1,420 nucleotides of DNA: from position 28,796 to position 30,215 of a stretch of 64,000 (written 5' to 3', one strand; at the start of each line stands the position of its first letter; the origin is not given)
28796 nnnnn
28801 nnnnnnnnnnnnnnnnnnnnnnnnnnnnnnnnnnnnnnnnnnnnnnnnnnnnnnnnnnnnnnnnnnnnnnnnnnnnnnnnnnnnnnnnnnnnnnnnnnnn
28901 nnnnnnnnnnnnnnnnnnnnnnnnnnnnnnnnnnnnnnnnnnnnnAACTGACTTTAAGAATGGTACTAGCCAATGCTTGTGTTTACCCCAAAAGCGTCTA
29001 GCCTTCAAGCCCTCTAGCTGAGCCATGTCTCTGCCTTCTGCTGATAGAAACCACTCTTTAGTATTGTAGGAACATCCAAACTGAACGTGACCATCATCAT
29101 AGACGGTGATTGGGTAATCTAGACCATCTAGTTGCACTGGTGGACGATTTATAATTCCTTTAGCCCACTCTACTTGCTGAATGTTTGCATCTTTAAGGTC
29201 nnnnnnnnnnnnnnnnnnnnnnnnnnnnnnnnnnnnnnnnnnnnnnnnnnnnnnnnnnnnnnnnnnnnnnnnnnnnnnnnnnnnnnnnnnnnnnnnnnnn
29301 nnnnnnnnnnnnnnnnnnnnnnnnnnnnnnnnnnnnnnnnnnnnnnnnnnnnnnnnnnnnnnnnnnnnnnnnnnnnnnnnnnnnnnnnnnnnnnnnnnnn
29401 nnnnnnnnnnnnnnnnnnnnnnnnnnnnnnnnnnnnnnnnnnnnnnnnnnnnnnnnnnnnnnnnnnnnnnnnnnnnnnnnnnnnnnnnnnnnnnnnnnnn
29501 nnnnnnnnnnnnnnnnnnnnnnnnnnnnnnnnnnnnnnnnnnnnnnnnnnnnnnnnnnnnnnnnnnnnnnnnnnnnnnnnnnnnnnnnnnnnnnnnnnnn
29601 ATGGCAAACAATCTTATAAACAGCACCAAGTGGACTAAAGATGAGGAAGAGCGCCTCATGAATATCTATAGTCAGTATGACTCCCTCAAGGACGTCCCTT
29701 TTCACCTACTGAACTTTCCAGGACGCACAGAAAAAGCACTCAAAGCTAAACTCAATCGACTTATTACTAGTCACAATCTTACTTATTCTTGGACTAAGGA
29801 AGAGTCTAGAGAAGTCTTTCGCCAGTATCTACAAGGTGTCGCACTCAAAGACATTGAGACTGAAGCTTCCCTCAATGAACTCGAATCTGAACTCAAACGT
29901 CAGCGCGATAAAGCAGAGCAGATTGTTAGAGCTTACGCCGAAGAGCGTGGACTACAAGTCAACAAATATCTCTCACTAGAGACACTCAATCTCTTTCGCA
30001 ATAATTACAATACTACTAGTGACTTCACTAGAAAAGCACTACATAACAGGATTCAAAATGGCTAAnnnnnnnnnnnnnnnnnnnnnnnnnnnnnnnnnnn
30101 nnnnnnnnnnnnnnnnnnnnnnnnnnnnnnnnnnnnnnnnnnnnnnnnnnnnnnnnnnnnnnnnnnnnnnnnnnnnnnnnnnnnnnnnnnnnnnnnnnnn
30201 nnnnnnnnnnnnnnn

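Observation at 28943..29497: Pentapeptide-repeat protein expressed from a leaderless promoter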

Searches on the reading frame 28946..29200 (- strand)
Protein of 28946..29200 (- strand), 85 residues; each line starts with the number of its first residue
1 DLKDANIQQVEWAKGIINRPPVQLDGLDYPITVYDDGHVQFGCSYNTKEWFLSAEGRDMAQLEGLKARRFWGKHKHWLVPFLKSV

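Call 32: find_homologous_proteins(query=A2, max_evalue=0.01)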
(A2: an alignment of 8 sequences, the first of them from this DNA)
Query A2 (8 sequences) (73 aa, profile of the alignment): 14 proteins with E <= 0.01 among 687 candidates.
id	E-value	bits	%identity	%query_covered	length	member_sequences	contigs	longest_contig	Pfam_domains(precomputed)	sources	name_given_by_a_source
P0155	8.4e-30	120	44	93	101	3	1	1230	-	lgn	-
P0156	1.7e-29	119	44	93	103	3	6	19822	-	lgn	-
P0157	1.5e-27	113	42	92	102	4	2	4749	-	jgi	jgi:hypothetical protein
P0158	2.2e-24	103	35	93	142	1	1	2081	-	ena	-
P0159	2.1e-23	100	35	93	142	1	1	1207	-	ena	-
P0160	6.5e-23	98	37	96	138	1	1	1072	-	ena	-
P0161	1.0e-22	97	32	93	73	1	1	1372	-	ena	-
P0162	1.7e-22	97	34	95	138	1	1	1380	-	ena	-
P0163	2.4e-22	96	46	93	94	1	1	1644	-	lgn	-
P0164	1.1e-20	91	31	88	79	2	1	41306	-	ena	-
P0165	1.5e-20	90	39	93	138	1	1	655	-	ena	-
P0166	4.8e-19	86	39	86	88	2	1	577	-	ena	-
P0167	5.1e-17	79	48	63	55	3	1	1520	-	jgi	jgi:hypothetical protein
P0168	1.0e-5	43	23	64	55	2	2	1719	-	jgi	jgi:hypothetical protein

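Call 33: search_protein_families(library=pfam, alignment_id=A2, max_evalue=10)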
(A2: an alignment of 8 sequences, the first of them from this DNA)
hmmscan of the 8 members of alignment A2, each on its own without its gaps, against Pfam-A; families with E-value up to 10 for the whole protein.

A. member 1, seq(73 aa): 0 families

B. families by the number of members that match (of 8 scanned): 1 family
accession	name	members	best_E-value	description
PF02538.19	Hydantoinase_B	1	0.16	Hydantoinase B/oxoprolinase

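Call 35: find_encoding_contigs(protein=P0164, flank=8000, max_places=2)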
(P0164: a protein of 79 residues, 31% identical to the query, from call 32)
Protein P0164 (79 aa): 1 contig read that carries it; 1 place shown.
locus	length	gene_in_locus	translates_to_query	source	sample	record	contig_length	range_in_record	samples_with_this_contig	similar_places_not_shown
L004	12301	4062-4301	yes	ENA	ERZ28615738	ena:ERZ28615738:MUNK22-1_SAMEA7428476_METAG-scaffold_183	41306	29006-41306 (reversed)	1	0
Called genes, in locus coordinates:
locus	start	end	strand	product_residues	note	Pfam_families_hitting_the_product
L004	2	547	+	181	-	?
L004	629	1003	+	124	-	-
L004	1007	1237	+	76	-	-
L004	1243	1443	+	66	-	-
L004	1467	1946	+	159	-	-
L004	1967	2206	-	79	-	-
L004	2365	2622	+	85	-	-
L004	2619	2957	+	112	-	-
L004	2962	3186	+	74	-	-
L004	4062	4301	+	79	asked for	-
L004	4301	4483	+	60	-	-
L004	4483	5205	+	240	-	PF09588:YqaJ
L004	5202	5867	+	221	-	-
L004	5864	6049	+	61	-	-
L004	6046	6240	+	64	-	-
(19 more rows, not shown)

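Call 36: find_encoding_contigs(protein=P0156, flank=8000, max_places=3)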
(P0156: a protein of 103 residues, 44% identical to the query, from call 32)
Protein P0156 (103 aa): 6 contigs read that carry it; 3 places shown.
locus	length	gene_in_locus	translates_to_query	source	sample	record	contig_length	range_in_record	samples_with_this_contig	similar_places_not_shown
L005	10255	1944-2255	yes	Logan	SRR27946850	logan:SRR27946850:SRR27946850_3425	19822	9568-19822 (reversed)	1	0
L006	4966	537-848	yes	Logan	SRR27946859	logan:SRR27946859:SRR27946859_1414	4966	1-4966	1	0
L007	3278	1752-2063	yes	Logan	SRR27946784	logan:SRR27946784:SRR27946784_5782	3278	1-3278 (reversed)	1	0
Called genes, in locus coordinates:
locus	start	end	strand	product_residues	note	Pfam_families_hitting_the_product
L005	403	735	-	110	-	PF00249:Myb_DNA-binding (faint), PF13384:HTH_23 (faint), PF13936:HTH_38 (faint), PF24625:DUF7626 (faint)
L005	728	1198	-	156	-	-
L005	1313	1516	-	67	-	-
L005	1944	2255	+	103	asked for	-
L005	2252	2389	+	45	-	-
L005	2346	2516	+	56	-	-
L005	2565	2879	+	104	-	-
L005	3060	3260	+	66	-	-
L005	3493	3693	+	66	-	-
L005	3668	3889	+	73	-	-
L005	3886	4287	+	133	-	PF24749:DUF7695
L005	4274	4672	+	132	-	-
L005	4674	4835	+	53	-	-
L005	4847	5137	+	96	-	-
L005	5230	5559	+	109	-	-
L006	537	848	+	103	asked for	-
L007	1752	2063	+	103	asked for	-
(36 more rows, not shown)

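Call 51: find_related_loci(query=A3, collection=viral_contigs, flank=8000)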
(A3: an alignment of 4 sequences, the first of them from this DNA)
Query A3 (73 aa) in viral_contigs; peptide patterns used: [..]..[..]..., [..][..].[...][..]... (x = any residue, [..] = any of these).
96 stretches matched a pattern; 4 encode a relative of the query (tblastn E <= 1e-3); 4 distinct loci.
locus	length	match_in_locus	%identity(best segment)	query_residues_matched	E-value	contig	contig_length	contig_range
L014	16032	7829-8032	49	5-72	8e-25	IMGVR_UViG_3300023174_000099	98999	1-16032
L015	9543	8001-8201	43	4-70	2e-21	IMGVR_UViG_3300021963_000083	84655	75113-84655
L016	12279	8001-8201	43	4-70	2e-21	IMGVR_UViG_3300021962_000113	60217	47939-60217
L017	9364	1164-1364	43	4-70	2e-21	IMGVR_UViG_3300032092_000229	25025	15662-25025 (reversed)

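Call 57: find_homologous_proteins(query=A5, max_evalue=0.001)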
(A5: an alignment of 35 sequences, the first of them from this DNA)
Query A5 (35 sequences) (73 aa, profile of the alignment): 172 proteins with E <= 0.001 among 273 candidates; the best 120 are listed.
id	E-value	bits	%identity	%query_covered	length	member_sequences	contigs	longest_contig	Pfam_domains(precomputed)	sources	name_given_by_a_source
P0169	2.6e-30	122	33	95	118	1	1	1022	PF00805.29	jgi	jgi:uncharacterized protein YjbI with pentapeptide repeats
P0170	2.8e-30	122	32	93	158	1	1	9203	PF00805.29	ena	-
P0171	4.4e-30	121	31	93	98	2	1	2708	-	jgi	jgi:hypothetical protein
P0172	5.7e-30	121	35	95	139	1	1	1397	PF00805.29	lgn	-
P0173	6.1e-30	121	34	95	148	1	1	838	-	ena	-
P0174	1.5e-29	119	38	81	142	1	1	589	-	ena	-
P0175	2.3e-29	119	39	93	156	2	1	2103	PF00805.29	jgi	jgi:hypothetical protein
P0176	2.3e-29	119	32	93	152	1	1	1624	PF00805.29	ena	-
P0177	2.4e-29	119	32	93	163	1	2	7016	PF00805.29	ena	-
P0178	2.5e-29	119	31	93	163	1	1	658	PF00805.29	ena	-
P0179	2.8e-29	119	34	93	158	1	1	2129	PF00805.29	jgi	jgi:uncharacterized protein YjbI with pentapeptide repeats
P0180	3.2e-29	118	39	75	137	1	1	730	-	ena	-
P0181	3.4e-29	118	36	96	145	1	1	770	-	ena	-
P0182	3.5e-29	118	31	97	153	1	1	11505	-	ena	-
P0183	3.7e-29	118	36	96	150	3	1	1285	PF00805.29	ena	-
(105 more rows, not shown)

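Call 58: search_solved_structures(query=A5, max_evalue=10, show_alignments=2)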
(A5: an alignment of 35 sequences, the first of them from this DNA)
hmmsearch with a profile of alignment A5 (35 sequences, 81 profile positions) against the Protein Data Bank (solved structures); distinct sequences matched with E-value up to 10: 0.

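Call 68: predict_structure(alignment_id=A6)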
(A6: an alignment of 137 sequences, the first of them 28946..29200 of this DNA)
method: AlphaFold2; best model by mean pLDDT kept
length: 85 residues; sequences in the alignment: 137
mean_pLDDT: 92.2   pTM: 0.79
mean pLDDT of the five models: 92.2, 90.0, 89.7, 89.6, 89.1
residues with pLDDT >= 90: 70; 70-90: 14; 50-70: 1; < 50: 0
segments of 3 or more residues with pLDDT < 50: none
pLDDT, mean of each block of 10 residues (from residue 1): 77 88 95 95 95 95 95 97 94
secondary structure, 60 per line:
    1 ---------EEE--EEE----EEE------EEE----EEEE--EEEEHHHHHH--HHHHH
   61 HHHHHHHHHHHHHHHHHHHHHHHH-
elements in order: E10-12 E15-17 E22-24 E31-33 E38-41 E44-47 H48-53 H56-84

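Call 78: fold_search(model_id=the predicted structure, library=viral)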
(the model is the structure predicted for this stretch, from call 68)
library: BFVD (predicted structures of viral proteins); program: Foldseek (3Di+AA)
matches with E <= 10: 453; with E <= 0.001: 4
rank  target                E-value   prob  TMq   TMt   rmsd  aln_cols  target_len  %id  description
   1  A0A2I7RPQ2            6.8e-05  1.00  0.73  0.38   2.6        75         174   19  (no name in the UniProt tables at hand)
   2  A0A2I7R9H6            8.3e-05  1.00  0.70  0.48   4.2        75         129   19  (no name in the UniProt tables at hand)
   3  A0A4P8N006            2.1e-04  1.00  0.65  0.60   7.7        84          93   23  Pentapeptide [Rheinheimera phage vB_RspM_Barba4S]
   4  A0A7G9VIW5            6.2e-04  1.00  0.64  0.42   1.7        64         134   22  (no name in the UniProt tables at hand)
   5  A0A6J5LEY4            2.7e-03  1.00  0.64  0.33   1.7        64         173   19  Pentapeptide repeat [uncultured Caudovirales phage]
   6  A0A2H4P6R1            1.0e-02  1.00  0.55  0.20   2.4        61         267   18  Pentapeptide repeat protein [Pseudomonas phage tabernarius]
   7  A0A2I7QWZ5            1.3e-02  0.99  0.47  0.27   3.6        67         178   13  (no name in the UniProt tables at hand)
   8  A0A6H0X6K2            3.9e-02  0.99  0.45  0.63   2.4        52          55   23  Pentapeptide repeat-containing protein [Aeromonas phage PS]
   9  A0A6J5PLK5            6.6e-02  0.99  0.62  0.23   2.7        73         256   18  Uncharacterized protein [uncultured Caudovirales phage]
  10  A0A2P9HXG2            8.5e-02  0.99  0.47  0.61   1.7        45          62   22  (no name in the UniProt tables at hand)
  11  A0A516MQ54            9.7e-02  0.89  0.49  0.40   5.0        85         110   18  (no name in the UniProt tables at hand)
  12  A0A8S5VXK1            2.6e-01  0.57  0.40  0.41   4.0        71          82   18  Uncharacterized protein (Fragment) [Ackermannviridae sp.]
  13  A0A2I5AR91            3.3e-01  0.60  0.27  0.33   2.1        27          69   15  Uncharacterized protein [Gluconobacter phage GC1]
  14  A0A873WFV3            4.6e-01  0.23  0.33  0.15   5.8        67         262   10  Uncharacterized protein [Klebsiella phage Miami]
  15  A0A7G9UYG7            4.9e-01  0.69  0.30  0.44   1.3        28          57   21  (no name in the UniProt tables at hand)
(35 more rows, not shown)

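Call 91: find_related_loci(query=A3, collection=genome_contigs, flank=6000)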
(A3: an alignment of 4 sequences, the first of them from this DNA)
Query A3 (73 aa) in genome_contigs; peptide patterns used: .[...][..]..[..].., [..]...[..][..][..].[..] (x = any residue, [..] = any of these).
46 stretches matched a pattern; 1 encode a relative of the query (tblastn E <= 1e-3); 1 distinct loci.
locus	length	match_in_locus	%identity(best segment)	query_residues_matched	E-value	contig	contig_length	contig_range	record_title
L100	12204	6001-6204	49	5-72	1e-24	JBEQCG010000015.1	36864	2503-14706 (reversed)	MAG: Thiobacillus sp. isolate 05_S201.semibin_refined.049_sub NODE_404_length_36864_cov_9.217655, whole genome shotgun s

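Call 94: search_protein_families(library=phrogs, alignment_id=A5, max_evalue=0.001)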
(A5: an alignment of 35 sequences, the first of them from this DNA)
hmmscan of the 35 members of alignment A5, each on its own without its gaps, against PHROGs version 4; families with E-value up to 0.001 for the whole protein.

A. member 1, seq(73 aa): 0 families

B. families by the number of members that match (of 35 scanned): 2 families
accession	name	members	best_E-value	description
phrog_31567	-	31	2.4e-18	-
phrog_37032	-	27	1.2e-07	-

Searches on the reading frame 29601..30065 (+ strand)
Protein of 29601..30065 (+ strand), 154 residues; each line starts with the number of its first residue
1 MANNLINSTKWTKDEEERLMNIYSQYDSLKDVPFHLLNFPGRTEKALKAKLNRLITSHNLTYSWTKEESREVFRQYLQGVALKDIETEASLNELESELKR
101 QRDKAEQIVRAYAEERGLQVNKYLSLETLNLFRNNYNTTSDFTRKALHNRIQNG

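Call 63: search_protein_families(library=pfam, proteins=[window:29601-30065:+], max_evalue=0.01)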
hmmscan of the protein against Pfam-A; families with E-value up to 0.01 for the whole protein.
window:29601-30065:+ (154 aa): 3 families
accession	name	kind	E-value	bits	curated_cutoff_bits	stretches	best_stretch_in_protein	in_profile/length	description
PF00249.37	Myb_DNA-binding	-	0.00035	21.1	24.4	1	10-53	3-44/46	Myb-like DNA-binding domain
PF13921.12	Myb_DNA-bind_6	-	0.00071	20.2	22.9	1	11-70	1-58/60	Myb-like DNA-binding domain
PF16282.11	SANT_DAMP1_like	-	0.0045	17.6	29.1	0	4-27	22-45/80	SANT/Myb-like domain of DAMP1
